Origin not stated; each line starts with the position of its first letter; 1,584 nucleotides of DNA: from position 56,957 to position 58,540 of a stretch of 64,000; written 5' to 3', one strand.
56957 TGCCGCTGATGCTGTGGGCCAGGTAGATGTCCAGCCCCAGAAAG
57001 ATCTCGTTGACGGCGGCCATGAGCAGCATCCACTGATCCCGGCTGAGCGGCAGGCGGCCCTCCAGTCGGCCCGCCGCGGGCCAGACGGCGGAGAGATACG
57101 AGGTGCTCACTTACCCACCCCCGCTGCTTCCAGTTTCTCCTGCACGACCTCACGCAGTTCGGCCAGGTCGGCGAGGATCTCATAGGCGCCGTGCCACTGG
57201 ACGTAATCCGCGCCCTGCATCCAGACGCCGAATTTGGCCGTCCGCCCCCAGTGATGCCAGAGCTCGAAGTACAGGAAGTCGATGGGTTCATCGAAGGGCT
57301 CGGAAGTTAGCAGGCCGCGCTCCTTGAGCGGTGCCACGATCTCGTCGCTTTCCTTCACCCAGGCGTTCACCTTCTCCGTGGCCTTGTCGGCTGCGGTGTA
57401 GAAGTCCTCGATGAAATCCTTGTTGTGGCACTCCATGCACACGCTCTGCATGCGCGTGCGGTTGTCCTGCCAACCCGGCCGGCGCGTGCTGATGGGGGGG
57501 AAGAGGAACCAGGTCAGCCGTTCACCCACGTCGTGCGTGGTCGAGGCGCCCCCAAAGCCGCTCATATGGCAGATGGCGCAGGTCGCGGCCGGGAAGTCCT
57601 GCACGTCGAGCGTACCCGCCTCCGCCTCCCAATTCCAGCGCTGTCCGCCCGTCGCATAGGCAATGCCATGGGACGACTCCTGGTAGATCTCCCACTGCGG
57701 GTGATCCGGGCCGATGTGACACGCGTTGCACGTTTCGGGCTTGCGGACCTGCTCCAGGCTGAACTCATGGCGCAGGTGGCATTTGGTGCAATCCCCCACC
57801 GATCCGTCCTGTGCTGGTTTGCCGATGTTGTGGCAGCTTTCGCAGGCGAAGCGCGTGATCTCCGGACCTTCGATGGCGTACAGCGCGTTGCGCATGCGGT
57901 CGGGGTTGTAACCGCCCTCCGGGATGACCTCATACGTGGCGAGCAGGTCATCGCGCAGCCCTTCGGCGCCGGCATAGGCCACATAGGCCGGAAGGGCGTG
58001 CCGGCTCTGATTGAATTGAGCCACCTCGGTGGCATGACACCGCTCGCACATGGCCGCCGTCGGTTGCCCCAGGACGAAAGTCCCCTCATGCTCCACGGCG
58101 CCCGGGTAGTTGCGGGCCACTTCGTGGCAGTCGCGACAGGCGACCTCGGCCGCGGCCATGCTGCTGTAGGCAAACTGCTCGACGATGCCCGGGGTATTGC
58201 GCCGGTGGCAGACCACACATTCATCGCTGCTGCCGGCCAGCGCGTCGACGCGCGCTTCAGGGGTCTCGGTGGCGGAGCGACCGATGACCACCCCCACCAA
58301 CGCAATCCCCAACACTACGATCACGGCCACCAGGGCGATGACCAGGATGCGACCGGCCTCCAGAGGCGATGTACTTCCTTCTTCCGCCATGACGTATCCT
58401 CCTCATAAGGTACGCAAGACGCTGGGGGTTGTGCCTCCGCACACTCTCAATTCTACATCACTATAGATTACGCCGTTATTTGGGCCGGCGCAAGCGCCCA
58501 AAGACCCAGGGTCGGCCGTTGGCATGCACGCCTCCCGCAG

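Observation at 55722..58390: HAO-like octaheme cytochrome coupled to a heme-c-free, four-histidine membrane protein instead of a NapC/NrfH-type partner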

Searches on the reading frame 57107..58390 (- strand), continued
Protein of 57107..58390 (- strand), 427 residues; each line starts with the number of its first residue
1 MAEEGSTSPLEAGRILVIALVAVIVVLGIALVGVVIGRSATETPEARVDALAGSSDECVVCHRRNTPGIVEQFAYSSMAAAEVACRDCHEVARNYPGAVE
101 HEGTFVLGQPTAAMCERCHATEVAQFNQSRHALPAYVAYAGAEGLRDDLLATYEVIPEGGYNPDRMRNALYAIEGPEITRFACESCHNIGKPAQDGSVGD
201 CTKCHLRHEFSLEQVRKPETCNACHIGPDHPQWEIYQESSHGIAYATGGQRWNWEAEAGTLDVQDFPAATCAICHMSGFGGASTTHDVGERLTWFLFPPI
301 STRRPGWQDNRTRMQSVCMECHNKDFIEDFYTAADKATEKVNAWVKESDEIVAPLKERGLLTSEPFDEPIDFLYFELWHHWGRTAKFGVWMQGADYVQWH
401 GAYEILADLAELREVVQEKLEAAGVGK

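Call 43: find_homologous_proteins(query=window:57107-58390:-, max_evalue=0.001)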
Query window:57107-58390:- (427 aa): 2350 proteins with E <= 0.001 among 8000 candidates; the best 120 are listed.
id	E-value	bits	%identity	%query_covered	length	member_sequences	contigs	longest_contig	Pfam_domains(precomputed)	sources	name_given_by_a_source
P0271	0.0e+0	1008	100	100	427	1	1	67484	PF09699.16,PF13435.12,PF13447.12,PF14522.12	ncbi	-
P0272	8.9e-234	794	75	99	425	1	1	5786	PF09699.16,PF13435.12,PF13447.12,PF14522.12,PF22113.2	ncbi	-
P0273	4.3e-233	792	76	100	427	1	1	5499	PF09699.16,PF13435.12,PF13447.12,PF14522.12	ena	-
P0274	1.1e-232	791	75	100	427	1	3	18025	PF09699.16,PF13435.12,PF13447.12,PF14522.12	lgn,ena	-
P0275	1.2e-232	790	75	99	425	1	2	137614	PF09699.16,PF13435.12,PF13447.12,PF14522.12,PF22113.2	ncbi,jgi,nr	ncbi:MAG: nitrate reductase [Chloroflexi bacterium]|nr:nitrate reductase [Chloroflexota bacterium]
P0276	9.2e-232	788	77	96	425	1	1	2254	PF09699.16,PF13435.12,PF13447.12,PF14522.12,PF22113.2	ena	-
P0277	1.3e-231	787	76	100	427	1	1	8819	PF13435.12,PF13447.12,PF14522.12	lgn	-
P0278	1.4e-231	787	76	99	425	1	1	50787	PF09699.16,PF13435.12,PF13447.12,PF14522.12,PF22113.2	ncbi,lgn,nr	ncbi:MAG TPA: nitrate reductase [Caldilineae bacterium]|nr:nitrate reductase [Caldilineae bacterium]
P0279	7.1e-231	785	78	98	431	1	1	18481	PF09699.16,PF13435.12,PF13447.12,PF14522.12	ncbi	-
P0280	1.1e-230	784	76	94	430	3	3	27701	PF13435.12,PF13447.12,PF14522.12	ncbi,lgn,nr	ncbi:MAG: nitrate reductase [Chloroflexi bacterium]|nr:nitrate reductase [Chloroflexota bacterium]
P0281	9.3e-230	781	75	99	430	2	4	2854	PF13435.12,PF13447.12,PF14522.12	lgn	-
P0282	2.5e-229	780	76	99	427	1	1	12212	PF09699.16,PF13435.12,PF13447.12,PF14522.12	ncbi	-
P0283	2.8e-229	779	77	97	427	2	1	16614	PF09699.16,PF13435.12,PF13447.12,PF14522.12,PF22113.2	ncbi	ncbi:MAG: hypothetical protein Kow0047_14130 [Anaerolineae bacterium]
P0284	5.5e-229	778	75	100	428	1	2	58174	PF09699.16,PF13447.12,PF14522.12,PF22113.2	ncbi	-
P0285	3.6e-227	772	74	99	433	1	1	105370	PF09699.16,PF13447.12,PF14522.12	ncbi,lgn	ncbi:MAG: hypothetical protein Kow0063_04180 [Anaerolineae bacterium]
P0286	5.9e-227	772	74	100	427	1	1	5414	PF13435.12,PF13447.12,PF14522.12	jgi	-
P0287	1.6e-226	770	74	100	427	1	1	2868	PF09699.16,PF13435.12,PF13447.12,PF14522.12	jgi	jgi:hypothetical protein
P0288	2.3e-226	770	75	100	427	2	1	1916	PF13435.12,PF13447.12,PF14522.12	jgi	-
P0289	3.7e-226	769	73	99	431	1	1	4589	PF09699.16,PF13435.12,PF13447.12,PF14522.12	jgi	jgi:hydroxylamine dehydrogenase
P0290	4.1e-226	769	74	98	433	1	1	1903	PF09699.16,PF13435.12,PF13447.12,PF14522.12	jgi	jgi:hydroxylamine dehydrogenase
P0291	5.6e-226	768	75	100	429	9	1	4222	PF13435.12,PF13447.12,PF14522.12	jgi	jgi:hydroxylamine dehydrogenase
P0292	6.9e-226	768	74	99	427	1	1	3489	PF09699.16,PF13435.12,PF13447.12,PF14522.12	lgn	-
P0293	1.0e-225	768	74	100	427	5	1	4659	PF13435.12,PF13447.12,PF14522.12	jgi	jgi:hydroxylamine dehydrogenase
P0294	1.8e-225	767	74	99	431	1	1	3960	PF09699.16,PF13435.12,PF13447.12,PF14522.12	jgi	jgi:hypothetical protein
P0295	3.2e-225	766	73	100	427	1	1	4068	PF09699.16,PF13435.12,PF13447.12,PF14522.12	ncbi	-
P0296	9.6e-225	764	73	98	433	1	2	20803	PF09699.16,PF13435.12,PF13447.12,PF14522.12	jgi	jgi:hydroxylamine dehydrogenase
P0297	1.1e-224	764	75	100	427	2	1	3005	PF13447.12,PF14522.12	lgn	-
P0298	1.2e-224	764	75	97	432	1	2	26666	PF13447.12,PF14522.12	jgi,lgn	jgi:hypothetical protein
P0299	1.3e-224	764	75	99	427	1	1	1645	PF09699.16,PF13435.12,PF13447.12,PF14522.12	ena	-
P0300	1.3e-224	764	73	98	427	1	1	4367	PF09699.16,PF13435.12,PF13447.12,PF14522.12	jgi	jgi:hypothetical protein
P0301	1.5e-224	764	75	98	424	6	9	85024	PF13435.12,PF13447.12,PF14522.12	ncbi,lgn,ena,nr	ncbi:MAG: nitrate reductase [Gemmatimonadetes bacterium]|nr:nitrate reductase [Gemmatimonadota bacte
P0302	1.7e-224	764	74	100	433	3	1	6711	PF13435.12,PF13447.12,PF14522.12,PF22113.2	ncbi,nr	ncbi:MAG TPA: nitrate reductase [Chloroflexi bacterium]|nr:nitrate reductase [Chloroflexota bacteriu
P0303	2.0e-224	763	73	99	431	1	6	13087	PF09699.16,PF13435.12,PF13447.12,PF14522.12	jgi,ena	jgi:hydroxylamine dehydrogenase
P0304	2.5e-224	763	74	100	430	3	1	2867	PF09699.16,PF13447.12,PF14522.12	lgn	-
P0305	3.7e-224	762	74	96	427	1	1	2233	PF13435.12,PF13447.12,PF14522.12,PF22113.2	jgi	-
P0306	5.1e-224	762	74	100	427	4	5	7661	PF09699.16,PF13435.12,PF13447.12,PF14522.12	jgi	jgi:hydroxylamine dehydrogenase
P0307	6.4e-224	762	75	98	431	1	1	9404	PF13435.12,PF13447.12,PF14522.12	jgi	-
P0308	7.0e-224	762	76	98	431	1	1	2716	PF13447.12,PF14522.12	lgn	-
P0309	7.0e-224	762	76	96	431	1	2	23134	PF09699.16,PF13435.12,PF13447.12,PF14522.12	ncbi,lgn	-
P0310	7.4e-224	761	73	99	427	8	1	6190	PF09699.16,PF13435.12,PF13447.12,PF14522.12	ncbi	-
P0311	9.4e-224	761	73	99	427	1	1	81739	PF09699.16,PF13435.12,PF13447.12,PF14522.12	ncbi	-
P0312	1.0e-223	761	74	100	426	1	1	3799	PF13435.12,PF13447.12,PF14522.12,PF22113.2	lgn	-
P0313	1.1e-223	761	73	99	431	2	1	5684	PF13435.12,PF13447.12,PF14522.12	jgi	jgi:hydroxylamine dehydrogenase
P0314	1.2e-223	761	74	98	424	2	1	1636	PF09699.16,PF13435.12,PF13447.12,PF14522.12,PF22113.2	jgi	-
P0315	1.4e-223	761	74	98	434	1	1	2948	PF09699.16,PF13435.12,PF13447.12,PF14522.12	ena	-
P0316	1.6e-223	760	73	100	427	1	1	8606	PF09699.16,PF13435.12,PF13447.12,PF14522.12,PF22113.2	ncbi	-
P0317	2.1e-223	760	73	100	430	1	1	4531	PF13435.12,PF13447.12,PF14522.12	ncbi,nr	ncbi:MAG: nitrate reductase [Chloroflexi bacterium]|nr:MAG: nitrate reductase [Chloroflexota bacteri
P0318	2.6e-223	760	73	100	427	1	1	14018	PF09699.16,PF13435.12,PF13447.12,PF14522.12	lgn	-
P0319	3.0e-223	759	73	100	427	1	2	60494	PF09699.16,PF13435.12,PF13447.12,PF14522.12,PF22113.2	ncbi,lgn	-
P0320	5.6e-223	759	73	100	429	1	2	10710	PF09699.16,PF13435.12,PF13447.12,PF14522.12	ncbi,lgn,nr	ncbi:MAG: nitrate reductase [Chloroflexi bacterium]|nr:MAG: nitrate reductase [Chloroflexota bacteri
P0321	6.7e-223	758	75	92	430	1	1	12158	PF13435.12,PF13447.12,PF14522.12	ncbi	-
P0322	6.8e-223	758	75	97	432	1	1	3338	PF09699.16,PF14537.12,PF13435.12,PF13447.12,PF14522.12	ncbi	-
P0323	7.4e-223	758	73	98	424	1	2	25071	PF09699.16,PF14537.12,PF13435.12,PF13447.12,PF14522.12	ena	-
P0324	7.6e-223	758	73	99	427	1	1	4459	PF09699.16,PF13435.12,PF13447.12,PF14522.12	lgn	-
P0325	7.6e-223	758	72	100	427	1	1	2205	PF09699.16,PF13435.12,PF13447.12,PF14522.12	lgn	-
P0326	7.6e-223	758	73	99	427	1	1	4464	PF09699.16,PF13435.12,PF13447.12,PF14522.12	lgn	-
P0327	9.9e-223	758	73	99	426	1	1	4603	PF13435.12,PF13447.12,PF14522.12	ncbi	-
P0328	1.0e-222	758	75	91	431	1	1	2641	PF13435.12,PF13447.12,PF14522.12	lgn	-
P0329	1.0e-222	758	74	96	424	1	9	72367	PF09699.16,PF14537.12,PF13435.12,PF13447.12,PF14522.12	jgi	jgi:hydroxylamine dehydrogenase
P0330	1.3e-222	757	73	100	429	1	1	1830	PF09699.16,PF13447.12,PF14522.12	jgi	jgi:hydroxylamine dehydrogenase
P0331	1.8e-222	757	73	99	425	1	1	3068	PF13435.12,PF13447.12,PF14522.12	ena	-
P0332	1.9e-222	757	74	96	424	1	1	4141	PF09699.16,PF14537.12,PF13435.12,PF13447.12,PF14522.12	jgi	jgi:hydroxylamine dehydrogenase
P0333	2.0e-222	757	73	100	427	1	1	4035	PF09699.16,PF13435.12,PF13447.12,PF14522.12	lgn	-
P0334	2.7e-222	756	72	100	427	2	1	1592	PF13435.12,PF13447.12,PF14522.12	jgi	-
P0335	3.2e-222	756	75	97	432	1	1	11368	PF09699.16,PF13435.12,PF13447.12,PF14522.12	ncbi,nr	ncbi:MAG: Hydroxylamine oxidoreductase [Anaerolineales bacterium]|nr:Hydroxylamine oxidoreductase [A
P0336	3.5e-222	756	73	99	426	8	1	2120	PF13435.12,PF13447.12,PF14522.12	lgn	-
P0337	3.5e-222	756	73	97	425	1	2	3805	PF09699.16,PF13435.12,PF13447.12,PF14522.12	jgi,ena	-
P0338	3.7e-222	756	72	99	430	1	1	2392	PF09699.16,PF13435.12,PF13447.12,PF14522.12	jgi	jgi:hydroxylamine dehydrogenase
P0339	4.1e-222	756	73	99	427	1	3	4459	PF09699.16,PF13435.12,PF13447.12,PF14522.12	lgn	-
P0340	4.2e-222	756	73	97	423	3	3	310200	PF09699.16,PF13435.12,PF13447.12,PF14522.12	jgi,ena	-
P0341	4.4e-222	756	73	100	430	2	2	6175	PF09699.16,PF13435.12,PF13447.12,PF14522.12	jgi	-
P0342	4.4e-222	756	74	98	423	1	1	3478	PF09699.16,PF13435.12,PF13447.12,PF14522.12,PF22113.2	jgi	-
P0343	4.8e-222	756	74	98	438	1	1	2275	PF13435.12,PF13447.12,PF14522.12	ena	-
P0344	4.8e-222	756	73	99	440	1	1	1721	PF13447.12,PF14522.12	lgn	-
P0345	5.4e-222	755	73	99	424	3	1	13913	PF09699.16,PF13435.12,PF13447.12,PF14522.12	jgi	jgi:hypothetical protein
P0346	5.4e-222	755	73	99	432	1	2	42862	PF09699.16,PF13435.12,PF13447.12,PF14522.12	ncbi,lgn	ncbi:MAG: multiheme c-type cytochrome [Anaerolineae bacterium]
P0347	5.9e-222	755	73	98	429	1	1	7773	PF13435.12,PF13447.12,PF14522.12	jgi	jgi:hydroxylamine dehydrogenase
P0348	6.7e-222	755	73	96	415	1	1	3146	PF09699.16,PF13435.12,PF13447.12,PF14522.12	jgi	jgi:hypothetical protein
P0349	7.2e-222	755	73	99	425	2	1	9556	PF13435.12,PF13447.12,PF14522.12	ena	-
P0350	9.2e-222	755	75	97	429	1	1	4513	PF13435.12,PF13447.12,PF14522.12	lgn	-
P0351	9.7e-222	755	77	89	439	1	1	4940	PF13447.12,PF14522.12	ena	-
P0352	1.1e-221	754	77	87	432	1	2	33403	PF13447.12,PF14522.12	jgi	jgi:hypothetical protein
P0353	1.6e-221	754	75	96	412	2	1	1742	PF09699.16,PF13435.12,PF13447.12,PF14522.12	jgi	jgi:hypothetical protein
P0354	2.0e-221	753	72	100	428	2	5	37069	PF09699.16,PF13435.12,PF13447.12,PF14522.12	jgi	jgi:hydroxylamine dehydrogenase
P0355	2.1e-221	753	75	98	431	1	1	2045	PF13447.12,PF14522.12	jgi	jgi:hypothetical protein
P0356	2.3e-221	753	75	91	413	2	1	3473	PF13435.12,PF13447.12,PF14522.12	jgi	jgi:hypothetical protein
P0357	2.4e-221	753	72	99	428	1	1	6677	PF09699.16,PF13435.12,PF13447.12,PF14522.12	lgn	-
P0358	2.7e-221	753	72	99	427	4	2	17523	PF13435.12,PF13447.12,PF14522.12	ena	-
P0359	3.2e-221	753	72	98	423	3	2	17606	PF13435.12,PF13447.12,PF14522.12,PF22113.2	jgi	-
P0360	3.4e-221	753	73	98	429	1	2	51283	PF13447.12,PF14522.12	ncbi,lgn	-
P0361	3.9e-221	753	72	99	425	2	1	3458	PF13435.12,PF13447.12,PF14522.12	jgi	jgi:hypothetical protein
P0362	3.9e-221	753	74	97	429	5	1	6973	PF13435.12,PF13447.12,PF14522.12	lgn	-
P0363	4.1e-221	752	75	89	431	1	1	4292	PF13435.12,PF13447.12,PF14522.12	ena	-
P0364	4.1e-221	752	73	98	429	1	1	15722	PF13447.12,PF14522.12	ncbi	-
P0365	4.2e-221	752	73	100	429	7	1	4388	PF09699.16,PF13435.12,PF13447.12,PF14522.12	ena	-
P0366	5.2e-221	752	73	99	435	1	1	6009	PF13447.12,PF14522.12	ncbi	-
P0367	6.1e-221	752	71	98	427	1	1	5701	PF13435.12,PF13447.12,PF14522.12,PF22113.2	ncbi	-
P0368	6.9e-221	752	71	100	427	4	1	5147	PF09699.16,PF13435.12,PF13447.12,PF14522.12,PF22113.2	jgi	jgi:hypothetical protein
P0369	9.5e-221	751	75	96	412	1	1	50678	PF09699.16,PF13435.12,PF13447.12,PF14522.12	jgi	jgi:hypothetical protein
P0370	1.1e-220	751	74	92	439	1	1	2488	PF13447.12,PF14522.12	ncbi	ncbi:MAG: multiheme c-type cytochrome [Chloroflexota bacterium]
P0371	1.2e-220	751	73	100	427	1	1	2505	PF09699.16,PF13435.12,PF13447.12,PF14522.12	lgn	-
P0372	1.5e-220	751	72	100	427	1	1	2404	PF13435.12,PF13447.12,PF14522.12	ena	-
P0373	1.6e-220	750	72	100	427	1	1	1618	PF13435.12,PF13447.12,PF14522.12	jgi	jgi:hydroxylamine dehydrogenase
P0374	1.7e-220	750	73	100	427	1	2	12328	PF13435.12,PF13447.12,PF14522.12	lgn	-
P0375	1.9e-220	750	74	97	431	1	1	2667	PF13435.12,PF13447.12,PF14522.12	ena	-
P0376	2.5e-220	750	72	100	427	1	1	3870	PF13435.12,PF13447.12,PF14522.12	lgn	-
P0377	2.6e-220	750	74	92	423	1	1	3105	PF13435.12,PF13447.12,PF14522.12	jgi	jgi:hypothetical protein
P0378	3.4e-220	749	73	97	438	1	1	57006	PF09699.16,PF13447.12,PF14522.12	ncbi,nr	ncbi:MAG: nitrate reductase [Anaerolineae bacterium]|nr:nitrate reductase [Anaerolineae bacterium]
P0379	3.9e-220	749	71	99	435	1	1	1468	PF13435.12,PF13447.12,PF14522.12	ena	-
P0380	4.3e-220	749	72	100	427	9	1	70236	PF09699.16,PF13435.12,PF13447.12,PF14522.12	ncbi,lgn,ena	-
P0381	4.8e-220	749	73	100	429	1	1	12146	PF09699.16,PF13435.12,PF13447.12,PF14522.12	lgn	-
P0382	5.2e-220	749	72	98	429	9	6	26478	PF13435.12,PF13447.12,PF14522.12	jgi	jgi:hydroxylamine dehydrogenase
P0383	5.8e-220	749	72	97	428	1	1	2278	PF13447.12,PF14522.12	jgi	jgi:hypothetical protein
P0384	6.9e-220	748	73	99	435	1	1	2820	PF13447.12,PF14522.12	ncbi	-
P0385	7.2e-220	748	72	99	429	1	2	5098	PF09699.16,PF13435.12,PF13447.12,PF14522.12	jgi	jgi:hypothetical protein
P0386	9.5e-220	748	72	99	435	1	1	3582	PF13447.12,PF14522.12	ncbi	-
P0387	1.1e-219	748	74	97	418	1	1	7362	PF13435.12,PF13447.12,PF14522.12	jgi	-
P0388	1.1e-219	748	75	97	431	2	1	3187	PF09699.16,PF13435.12,PF13447.12,PF14522.12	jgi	-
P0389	1.2e-219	748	74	97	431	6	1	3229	PF13435.12,PF13447.12,PF14522.12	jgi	jgi:hydroxylamine dehydrogenase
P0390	1.4e-219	747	73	97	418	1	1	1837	PF13435.12,PF13447.12,PF14522.12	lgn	-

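Call 95: predict_structure(alignment_id=A6)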
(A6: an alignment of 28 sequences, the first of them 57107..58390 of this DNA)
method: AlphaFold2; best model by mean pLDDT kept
length: 427 residues; sequences in the alignment: 28
mean_pLDDT: 48.6   pTM: 0.34
mean pLDDT of the five models: 48.6, 46.4, 45.6, 43.1, 38.9
residues with pLDDT >= 90: 0; 70-90: 81; 50-70: 109; < 50: 237
segments of 3 or more residues with pLDDT < 50: 1-7, 38-44, 120-146, 148-322, 364-366, 386-388, 390-400
pLDDT, mean of each block of 10 residues (from residue 1): 45 75 85 62 54 74 69 57 62 69 63 52 40 28 41 35 33 32 30 34 26 28 29 33 23 27 33 25 23 27 32 41 53 60 72 85 59 62 51 44 64 84 72
secondary structure, 60 per line:
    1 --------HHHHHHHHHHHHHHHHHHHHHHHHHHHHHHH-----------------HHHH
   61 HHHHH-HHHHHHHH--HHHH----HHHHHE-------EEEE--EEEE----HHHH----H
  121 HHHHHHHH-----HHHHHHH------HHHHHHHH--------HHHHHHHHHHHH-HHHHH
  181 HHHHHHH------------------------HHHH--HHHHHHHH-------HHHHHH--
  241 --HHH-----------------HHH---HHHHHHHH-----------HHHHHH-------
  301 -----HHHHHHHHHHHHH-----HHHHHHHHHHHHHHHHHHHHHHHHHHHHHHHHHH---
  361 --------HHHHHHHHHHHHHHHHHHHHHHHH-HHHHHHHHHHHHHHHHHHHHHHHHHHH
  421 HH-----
elements in order: H9-39 H57-65 H67-74 H77-80 H85-89 E98-101 E104-107 H112-115 H120-128 H134-140 H147-154 H163-174 H176-187 H212-215 H218-225 H233-238 H269-276 H288-293 H306-318 H324-357 H369-392 H394-422

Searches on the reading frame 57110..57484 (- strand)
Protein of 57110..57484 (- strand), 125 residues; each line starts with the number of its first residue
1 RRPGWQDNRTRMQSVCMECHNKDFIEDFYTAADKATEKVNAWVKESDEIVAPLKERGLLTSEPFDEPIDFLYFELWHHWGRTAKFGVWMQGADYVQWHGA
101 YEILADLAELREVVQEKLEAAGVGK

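Call 35: search_solved_structures(query=window:57110-57484:-, max_evalue=10, show_alignments=5)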
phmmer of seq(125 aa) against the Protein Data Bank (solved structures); distinct sequences matched with E-value up to 10: 18.
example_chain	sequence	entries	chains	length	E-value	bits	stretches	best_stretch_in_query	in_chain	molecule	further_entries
4qo5_A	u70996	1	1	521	2.1e-05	27.8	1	8-114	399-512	Hypothetical multiheme protein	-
6hif_G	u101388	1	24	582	0.0073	19.6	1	3-76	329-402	Hydrazine dehydrogenase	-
8iml_3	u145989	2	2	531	0.056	16.8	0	43-100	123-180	CpcJ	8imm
4fas_A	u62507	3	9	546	0.086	16.2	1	13-67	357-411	Hydroxylamine oxidoreductase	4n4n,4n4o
1fgj_A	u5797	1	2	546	0.086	16.2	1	13-67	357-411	HYDROXYLAMINE OXIDOREDUCTASE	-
6m0p_A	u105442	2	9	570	0.094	16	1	13-67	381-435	Aerobic hydroxylamine oxidoreductase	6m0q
4yf2_A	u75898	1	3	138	0.14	15.5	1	53-99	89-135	Sperm acrosome membrane-associated protein 3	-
8imn_5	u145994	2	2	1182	0.31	14.3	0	53-100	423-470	CpcN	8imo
5v8d_A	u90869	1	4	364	0.37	14.1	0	35-85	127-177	Bacillus cereus PatB1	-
8qbz_A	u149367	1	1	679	0.93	12.8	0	13-41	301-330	Extracellular iron oxide respiratory system surface decaheme cytochrome c component MtrC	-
8qbq_A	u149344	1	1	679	1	12.7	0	13-39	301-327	Extracellular iron oxide respiratory system surface decaheme cytochrome c component MtrC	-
8qc9_A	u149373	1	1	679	1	12.7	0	13-39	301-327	Extracellular iron oxide respiratory system surface decaheme cytochrome c component MtrC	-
7qth_A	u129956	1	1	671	1.1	12.5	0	13-39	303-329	Extracellular iron oxide respiratory system surface decaheme cytochrome c component MtrC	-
7o7g_A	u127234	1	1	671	1.1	12.5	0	13-39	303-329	Extracellular iron oxide respiratory system surface decaheme cytochrome c component MtrC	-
4lm8_A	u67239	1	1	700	1.3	12.4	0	13-39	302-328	Extracellular iron oxide respiratory system surface decaheme cytochrome c component MtrC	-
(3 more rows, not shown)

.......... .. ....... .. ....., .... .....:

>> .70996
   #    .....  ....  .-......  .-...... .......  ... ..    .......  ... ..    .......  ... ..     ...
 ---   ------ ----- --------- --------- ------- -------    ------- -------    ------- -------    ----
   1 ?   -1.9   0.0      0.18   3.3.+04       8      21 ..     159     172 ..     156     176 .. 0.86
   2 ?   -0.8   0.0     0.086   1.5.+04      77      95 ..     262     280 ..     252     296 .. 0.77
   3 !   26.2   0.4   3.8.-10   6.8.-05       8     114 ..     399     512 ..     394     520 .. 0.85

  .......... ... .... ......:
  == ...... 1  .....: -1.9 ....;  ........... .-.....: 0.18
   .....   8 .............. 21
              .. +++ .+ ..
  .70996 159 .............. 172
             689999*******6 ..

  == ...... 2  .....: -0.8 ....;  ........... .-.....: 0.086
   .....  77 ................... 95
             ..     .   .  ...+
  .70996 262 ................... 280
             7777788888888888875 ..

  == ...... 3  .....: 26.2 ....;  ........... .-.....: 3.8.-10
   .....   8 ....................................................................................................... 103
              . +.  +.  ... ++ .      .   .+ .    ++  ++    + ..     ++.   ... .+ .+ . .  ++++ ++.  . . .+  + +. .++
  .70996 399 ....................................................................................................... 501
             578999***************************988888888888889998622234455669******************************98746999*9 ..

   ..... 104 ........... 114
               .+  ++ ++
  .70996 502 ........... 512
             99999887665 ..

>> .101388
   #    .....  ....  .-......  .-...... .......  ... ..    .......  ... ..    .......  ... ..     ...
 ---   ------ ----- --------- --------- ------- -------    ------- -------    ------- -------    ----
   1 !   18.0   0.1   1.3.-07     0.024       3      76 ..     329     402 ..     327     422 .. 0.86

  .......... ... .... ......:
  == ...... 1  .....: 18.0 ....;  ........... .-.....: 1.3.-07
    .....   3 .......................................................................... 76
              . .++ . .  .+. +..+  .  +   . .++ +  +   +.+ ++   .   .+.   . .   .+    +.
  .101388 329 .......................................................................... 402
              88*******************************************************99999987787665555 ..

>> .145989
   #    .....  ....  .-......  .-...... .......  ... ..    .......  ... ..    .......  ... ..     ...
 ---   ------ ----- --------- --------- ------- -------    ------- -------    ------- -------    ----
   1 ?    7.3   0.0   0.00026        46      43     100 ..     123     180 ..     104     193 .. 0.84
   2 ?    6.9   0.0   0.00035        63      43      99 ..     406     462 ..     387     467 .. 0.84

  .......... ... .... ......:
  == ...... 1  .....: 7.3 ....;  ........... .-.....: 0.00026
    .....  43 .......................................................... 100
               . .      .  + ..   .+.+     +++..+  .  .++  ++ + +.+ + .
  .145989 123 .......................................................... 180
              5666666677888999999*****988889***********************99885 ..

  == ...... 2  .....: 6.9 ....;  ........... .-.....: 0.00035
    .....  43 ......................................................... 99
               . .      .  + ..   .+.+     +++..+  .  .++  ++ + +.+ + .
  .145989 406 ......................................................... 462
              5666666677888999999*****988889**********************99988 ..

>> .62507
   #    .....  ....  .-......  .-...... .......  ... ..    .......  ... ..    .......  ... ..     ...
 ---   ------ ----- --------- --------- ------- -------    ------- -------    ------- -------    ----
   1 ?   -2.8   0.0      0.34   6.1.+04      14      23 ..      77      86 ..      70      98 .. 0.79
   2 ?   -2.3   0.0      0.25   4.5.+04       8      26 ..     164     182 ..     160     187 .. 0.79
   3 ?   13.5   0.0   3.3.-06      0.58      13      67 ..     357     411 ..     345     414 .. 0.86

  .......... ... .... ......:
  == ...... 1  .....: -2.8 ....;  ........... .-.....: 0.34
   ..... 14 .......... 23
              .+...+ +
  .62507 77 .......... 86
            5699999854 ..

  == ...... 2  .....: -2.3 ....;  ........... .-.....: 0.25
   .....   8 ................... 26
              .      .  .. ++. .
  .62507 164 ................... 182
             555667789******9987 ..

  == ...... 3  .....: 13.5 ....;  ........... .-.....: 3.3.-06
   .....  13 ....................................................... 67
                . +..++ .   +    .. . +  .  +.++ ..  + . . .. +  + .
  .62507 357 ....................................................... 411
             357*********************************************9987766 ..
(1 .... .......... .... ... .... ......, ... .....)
